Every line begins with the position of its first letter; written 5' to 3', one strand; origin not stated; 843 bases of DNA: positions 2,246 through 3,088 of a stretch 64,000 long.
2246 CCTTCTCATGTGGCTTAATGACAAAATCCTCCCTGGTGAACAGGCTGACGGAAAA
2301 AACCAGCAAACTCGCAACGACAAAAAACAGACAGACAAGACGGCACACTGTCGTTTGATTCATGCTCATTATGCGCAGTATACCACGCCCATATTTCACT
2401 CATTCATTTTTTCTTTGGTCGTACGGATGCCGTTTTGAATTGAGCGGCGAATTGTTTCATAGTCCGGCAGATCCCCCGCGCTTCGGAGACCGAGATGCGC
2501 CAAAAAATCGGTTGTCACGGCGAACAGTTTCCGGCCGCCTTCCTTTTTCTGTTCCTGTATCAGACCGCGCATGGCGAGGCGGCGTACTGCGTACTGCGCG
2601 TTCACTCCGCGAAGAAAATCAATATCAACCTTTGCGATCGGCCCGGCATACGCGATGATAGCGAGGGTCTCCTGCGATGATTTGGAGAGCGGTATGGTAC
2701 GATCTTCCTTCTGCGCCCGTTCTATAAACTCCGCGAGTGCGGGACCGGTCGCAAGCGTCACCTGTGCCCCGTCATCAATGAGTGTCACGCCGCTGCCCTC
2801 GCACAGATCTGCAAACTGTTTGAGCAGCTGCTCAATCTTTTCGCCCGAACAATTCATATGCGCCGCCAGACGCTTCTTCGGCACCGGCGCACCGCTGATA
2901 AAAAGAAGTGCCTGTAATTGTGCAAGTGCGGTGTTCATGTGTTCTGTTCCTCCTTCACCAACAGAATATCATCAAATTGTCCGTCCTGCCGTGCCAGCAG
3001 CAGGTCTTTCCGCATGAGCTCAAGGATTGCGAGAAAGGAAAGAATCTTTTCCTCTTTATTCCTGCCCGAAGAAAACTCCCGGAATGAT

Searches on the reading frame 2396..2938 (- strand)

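Call 96: search_protein_families(library=pfam, proteins=[window:2396-2938:-], max_evalue=0.00001)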
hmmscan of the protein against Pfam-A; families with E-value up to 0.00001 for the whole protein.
window:2396-2938:- (180 aa): 1 family
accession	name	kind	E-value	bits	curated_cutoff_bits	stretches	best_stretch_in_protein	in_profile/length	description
PF04079.22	SMC_ScpB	-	7e-36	123.7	27.4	1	7-159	2-159/160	Segregation and condensation complex subunit ScpB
